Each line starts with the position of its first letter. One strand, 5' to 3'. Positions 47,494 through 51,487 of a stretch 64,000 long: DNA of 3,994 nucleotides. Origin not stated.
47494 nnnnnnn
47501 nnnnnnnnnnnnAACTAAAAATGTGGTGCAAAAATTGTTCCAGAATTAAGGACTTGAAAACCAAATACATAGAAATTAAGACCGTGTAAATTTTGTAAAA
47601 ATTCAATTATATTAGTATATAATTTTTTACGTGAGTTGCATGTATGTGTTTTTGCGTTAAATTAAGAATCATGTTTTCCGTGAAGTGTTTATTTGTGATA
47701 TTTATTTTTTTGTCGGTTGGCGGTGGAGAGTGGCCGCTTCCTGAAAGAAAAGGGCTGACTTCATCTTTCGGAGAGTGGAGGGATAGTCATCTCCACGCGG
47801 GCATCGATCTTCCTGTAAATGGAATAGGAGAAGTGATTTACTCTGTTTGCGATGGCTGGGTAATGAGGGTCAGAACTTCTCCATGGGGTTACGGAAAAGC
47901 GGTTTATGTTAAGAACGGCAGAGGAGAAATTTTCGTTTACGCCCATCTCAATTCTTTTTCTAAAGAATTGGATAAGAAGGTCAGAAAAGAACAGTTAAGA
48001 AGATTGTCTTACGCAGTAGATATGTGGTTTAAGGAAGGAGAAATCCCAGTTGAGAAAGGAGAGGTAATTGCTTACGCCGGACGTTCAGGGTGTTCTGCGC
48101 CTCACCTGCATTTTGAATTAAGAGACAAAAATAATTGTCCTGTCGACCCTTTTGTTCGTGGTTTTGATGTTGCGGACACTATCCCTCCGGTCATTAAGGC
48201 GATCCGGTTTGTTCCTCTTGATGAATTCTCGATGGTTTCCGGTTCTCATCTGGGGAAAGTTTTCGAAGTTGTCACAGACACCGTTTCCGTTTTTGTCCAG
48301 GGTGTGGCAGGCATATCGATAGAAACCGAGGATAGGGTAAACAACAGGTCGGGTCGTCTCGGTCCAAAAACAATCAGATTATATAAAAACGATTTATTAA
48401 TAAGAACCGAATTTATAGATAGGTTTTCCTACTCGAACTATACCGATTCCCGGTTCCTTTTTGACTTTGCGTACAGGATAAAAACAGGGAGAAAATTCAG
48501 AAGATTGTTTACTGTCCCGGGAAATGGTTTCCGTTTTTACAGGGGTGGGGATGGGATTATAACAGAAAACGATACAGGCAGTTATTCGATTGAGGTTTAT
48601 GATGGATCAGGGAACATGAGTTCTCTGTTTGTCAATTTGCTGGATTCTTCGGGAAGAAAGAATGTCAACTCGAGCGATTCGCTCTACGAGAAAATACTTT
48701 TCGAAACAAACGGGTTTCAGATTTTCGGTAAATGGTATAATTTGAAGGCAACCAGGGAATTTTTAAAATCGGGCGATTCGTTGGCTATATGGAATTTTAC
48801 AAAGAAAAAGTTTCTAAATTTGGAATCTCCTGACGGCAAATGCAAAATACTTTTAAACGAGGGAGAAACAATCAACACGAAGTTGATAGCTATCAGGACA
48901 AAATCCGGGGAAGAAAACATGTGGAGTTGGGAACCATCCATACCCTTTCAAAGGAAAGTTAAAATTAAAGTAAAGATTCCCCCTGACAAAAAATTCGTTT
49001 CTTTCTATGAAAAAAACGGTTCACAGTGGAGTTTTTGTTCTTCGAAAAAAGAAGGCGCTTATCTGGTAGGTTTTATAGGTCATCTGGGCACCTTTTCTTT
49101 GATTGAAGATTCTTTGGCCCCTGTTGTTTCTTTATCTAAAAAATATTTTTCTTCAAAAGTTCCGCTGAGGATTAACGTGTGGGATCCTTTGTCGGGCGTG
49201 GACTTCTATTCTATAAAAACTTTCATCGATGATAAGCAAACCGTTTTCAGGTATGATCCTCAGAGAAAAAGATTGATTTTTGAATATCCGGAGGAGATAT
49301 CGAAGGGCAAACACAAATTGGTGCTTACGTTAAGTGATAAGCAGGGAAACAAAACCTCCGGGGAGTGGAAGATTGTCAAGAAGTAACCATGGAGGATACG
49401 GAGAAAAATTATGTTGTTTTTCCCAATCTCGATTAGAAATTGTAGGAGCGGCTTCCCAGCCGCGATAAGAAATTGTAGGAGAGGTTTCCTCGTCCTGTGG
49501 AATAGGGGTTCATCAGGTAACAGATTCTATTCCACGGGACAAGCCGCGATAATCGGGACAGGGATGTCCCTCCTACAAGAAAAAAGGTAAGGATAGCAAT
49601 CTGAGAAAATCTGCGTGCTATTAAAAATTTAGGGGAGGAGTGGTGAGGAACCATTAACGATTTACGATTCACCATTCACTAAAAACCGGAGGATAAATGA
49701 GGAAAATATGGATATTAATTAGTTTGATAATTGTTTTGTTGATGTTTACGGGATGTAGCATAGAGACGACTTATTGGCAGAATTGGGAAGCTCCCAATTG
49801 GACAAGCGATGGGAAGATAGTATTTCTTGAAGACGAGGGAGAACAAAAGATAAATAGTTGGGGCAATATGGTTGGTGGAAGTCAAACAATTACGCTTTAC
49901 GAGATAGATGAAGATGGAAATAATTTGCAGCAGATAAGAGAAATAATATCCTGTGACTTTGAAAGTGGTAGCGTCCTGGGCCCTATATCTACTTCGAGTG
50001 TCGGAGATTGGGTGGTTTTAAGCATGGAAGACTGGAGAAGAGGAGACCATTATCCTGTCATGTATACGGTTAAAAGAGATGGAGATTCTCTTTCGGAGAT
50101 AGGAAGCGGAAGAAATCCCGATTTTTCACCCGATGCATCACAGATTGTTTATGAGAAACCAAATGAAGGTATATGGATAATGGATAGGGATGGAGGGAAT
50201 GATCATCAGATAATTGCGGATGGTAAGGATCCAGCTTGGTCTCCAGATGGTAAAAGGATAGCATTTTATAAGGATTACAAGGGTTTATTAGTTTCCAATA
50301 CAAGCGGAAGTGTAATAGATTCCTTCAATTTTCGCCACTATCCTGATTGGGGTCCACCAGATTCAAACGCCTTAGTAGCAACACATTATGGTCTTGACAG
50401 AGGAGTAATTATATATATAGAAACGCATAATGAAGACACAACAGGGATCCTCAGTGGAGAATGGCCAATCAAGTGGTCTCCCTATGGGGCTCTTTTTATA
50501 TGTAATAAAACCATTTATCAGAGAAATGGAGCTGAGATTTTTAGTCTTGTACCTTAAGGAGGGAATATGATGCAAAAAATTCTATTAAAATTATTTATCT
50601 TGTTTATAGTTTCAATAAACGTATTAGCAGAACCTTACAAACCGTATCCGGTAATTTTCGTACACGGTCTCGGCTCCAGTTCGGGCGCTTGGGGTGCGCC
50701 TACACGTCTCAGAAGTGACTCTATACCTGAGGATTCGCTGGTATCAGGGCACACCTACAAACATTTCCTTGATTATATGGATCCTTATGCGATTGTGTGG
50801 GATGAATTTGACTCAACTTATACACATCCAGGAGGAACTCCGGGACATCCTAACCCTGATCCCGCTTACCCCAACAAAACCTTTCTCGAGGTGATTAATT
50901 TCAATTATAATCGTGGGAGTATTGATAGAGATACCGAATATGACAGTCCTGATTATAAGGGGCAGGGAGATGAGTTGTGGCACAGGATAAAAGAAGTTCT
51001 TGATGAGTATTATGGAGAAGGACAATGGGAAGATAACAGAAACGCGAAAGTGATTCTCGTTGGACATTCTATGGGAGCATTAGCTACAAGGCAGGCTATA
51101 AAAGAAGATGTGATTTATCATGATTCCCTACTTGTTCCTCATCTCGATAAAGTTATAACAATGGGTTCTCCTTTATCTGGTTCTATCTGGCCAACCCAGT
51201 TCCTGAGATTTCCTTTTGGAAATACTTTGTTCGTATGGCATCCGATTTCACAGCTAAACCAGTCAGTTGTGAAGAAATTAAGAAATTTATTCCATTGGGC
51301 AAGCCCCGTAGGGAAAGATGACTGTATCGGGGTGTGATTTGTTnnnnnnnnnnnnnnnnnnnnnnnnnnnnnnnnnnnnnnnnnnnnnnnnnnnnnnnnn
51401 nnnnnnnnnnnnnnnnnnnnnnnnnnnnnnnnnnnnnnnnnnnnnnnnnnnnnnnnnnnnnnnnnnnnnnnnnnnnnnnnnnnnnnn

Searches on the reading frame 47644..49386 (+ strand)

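Call 71: search_protein_families(library=pfam, proteins=[window:47644-49386:+], max_evalue=0.00001)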
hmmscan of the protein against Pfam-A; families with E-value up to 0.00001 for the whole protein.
window:47644-49386:+ (580 aa): 1 family
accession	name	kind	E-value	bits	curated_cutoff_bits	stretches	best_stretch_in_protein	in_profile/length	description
PF01551.29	Peptidase_M23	-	1.5e-16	60.8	28.7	1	50-117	2-67/96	Peptidase family M23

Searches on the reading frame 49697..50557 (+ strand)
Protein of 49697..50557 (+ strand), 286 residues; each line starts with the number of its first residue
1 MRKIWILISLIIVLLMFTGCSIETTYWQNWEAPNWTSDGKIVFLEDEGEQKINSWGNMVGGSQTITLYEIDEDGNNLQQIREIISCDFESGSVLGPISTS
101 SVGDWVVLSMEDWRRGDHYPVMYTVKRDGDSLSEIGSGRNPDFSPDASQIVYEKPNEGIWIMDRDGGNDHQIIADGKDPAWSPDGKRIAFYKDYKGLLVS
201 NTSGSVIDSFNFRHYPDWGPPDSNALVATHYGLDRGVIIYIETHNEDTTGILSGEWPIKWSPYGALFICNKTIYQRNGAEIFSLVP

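Call 71: search_protein_families(library=pfam, proteins=[window:49697-50557:+], max_evalue=0.00001)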
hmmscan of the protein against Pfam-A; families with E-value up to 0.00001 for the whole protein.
window:49697-50557:+ (286 aa): 1 family
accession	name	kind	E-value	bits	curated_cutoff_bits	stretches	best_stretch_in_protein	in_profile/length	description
PF07676.18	PD40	-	1.1e-07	32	20.9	0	178-191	13-26/38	WD40-like Beta Propeller Repeat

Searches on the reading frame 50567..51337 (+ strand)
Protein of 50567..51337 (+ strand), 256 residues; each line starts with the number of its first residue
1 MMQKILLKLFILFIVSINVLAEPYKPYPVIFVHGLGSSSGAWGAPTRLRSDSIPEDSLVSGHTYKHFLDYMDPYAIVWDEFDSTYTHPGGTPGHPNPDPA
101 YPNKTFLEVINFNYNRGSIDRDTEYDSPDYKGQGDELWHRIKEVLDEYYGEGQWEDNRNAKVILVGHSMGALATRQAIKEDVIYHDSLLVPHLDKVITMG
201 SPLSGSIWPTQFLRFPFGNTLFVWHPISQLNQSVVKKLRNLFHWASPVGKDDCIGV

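Call 71: search_protein_families(library=pfam, proteins=[window:50567-51337:+], max_evalue=0.00001)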
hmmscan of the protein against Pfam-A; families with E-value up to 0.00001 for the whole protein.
window:50567-51337:+ (256 aa): 3 families
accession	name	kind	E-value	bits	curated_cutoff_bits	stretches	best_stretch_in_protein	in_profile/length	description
PF12697.13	Abhydrolase_6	-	1e-07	33.3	26.3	1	29-224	1-120/217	Alpha/beta hydrolase family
PF02450.21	LCAT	-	1.2e-07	31.8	21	1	132-241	99-194/392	Lecithin:cholesterol acyltransferase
PF07819.20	PGAP1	-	2.6e-07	31.1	24.3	1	139-211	74-137/233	PGAP1-like alpha/beta domain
